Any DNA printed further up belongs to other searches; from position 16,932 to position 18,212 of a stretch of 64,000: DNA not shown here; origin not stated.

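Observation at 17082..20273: DNA methyltransferase translationally coupled to an unknown protein and a lytic transglycosylase (mltF-X-MTase)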

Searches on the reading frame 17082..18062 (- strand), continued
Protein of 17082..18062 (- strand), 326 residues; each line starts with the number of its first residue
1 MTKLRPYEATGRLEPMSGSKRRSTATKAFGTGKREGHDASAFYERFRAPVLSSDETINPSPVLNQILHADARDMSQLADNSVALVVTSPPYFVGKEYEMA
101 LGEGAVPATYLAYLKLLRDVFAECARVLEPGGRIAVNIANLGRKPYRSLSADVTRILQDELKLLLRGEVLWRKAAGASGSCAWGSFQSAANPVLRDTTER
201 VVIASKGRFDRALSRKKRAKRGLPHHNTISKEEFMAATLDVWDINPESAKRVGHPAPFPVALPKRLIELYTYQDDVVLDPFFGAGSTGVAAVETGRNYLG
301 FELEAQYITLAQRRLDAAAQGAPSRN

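Call 63: find_encoding_contigs(protein=P0033, flank=5000, max_places=3)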
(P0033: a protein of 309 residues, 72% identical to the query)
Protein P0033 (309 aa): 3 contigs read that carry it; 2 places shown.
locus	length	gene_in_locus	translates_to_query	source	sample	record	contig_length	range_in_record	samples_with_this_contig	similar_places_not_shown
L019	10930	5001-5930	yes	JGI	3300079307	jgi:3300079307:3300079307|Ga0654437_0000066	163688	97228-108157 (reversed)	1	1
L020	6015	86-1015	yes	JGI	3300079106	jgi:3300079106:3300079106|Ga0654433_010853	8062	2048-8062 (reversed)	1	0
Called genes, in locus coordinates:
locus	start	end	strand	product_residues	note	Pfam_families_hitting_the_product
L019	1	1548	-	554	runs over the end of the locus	PF00890:FAD_binding_2, PF01266:DAO, PF03486:HI0933_like (faint), PF02910:Succ_DH_flav_C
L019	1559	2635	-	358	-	PF02445:NadA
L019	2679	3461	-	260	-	PF00106:adh_short, PF08659:KR (weak), PF13561:adh_short_C2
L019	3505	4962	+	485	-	PF00144:Beta-lactamase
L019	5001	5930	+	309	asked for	PF08241:Methyltransf_11 (faint), PF13649:Methyltransf_25 (faint), PF01555:N6_N4_Mtase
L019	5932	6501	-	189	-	PF02469:Fasciclin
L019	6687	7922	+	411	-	PF02771:Acyl-CoA_dh_N, PF02770:Acyl-CoA_dh_M, PF00441:Acyl-CoA_dh_1, PF08028:Acyl-CoA_dh_2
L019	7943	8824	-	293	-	PF03577:Peptidase_C69 (weak)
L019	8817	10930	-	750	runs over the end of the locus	PF00930:DPPIV_N, PF02129:Peptidase_S15 (weak), PF01738:DLH (faint), PF12146:Hydrolase_4 (faint), PF00326:Peptidase_S9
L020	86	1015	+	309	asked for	PF08241:Methyltransf_11 (faint), PF13649:Methyltransf_25 (faint), PF01555:N6_N4_Mtase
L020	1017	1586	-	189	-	PF02469:Fasciclin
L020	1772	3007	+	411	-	PF02771:Acyl-CoA_dh_N, PF02770:Acyl-CoA_dh_M, PF00441:Acyl-CoA_dh_1, PF08028:Acyl-CoA_dh_2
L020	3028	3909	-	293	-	PF03577:Peptidase_C69 (weak)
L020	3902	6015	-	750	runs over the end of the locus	PF00930:DPPIV_N, PF02129:Peptidase_S15 (weak), PF01738:DLH (faint), PF12146:Hydrolase_4 (faint), PF00326:Peptidase_S9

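Call 82: find_related_loci(query=A3, collection=viral_contigs, flank=4000)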
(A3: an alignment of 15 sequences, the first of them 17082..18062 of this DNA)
Query A3 (326 aa) in viral_contigs; peptide patterns used: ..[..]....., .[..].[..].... (x = any residue, [..] = any of these).
600 stretches matched a pattern (row limit reached: there are more); 536 encode a relative of the query (tblastn E <= 1e-3); the best 80 are kept; 80 distinct loci.
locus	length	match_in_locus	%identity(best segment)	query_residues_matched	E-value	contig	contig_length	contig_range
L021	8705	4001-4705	45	63-315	1e-71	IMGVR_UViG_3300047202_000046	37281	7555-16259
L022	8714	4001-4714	36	63-315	2e-47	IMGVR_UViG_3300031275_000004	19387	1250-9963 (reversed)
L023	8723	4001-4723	36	59-315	1e-45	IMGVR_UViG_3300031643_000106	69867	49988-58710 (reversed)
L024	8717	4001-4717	36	62-315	1e-45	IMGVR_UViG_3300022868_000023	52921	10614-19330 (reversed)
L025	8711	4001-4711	38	65-315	1e-44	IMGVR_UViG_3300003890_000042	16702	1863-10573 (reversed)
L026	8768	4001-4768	34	64-319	2e-43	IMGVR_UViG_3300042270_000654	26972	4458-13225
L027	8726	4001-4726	36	62-317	2e-41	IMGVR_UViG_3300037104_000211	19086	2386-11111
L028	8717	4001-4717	37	74-320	1e-41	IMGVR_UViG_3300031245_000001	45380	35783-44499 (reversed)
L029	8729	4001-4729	35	62-318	9e-41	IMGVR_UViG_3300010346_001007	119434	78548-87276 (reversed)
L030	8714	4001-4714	35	63-315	3e-40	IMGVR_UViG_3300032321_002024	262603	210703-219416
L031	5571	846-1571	35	64-317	2e-39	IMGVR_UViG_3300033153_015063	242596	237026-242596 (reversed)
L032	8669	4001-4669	35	79-315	1e-38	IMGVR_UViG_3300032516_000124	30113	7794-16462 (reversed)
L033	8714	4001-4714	36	63-315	8e-38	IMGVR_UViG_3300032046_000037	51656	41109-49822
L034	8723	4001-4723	32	59-322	2e-37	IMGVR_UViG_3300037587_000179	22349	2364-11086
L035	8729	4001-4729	31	59-315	2e-37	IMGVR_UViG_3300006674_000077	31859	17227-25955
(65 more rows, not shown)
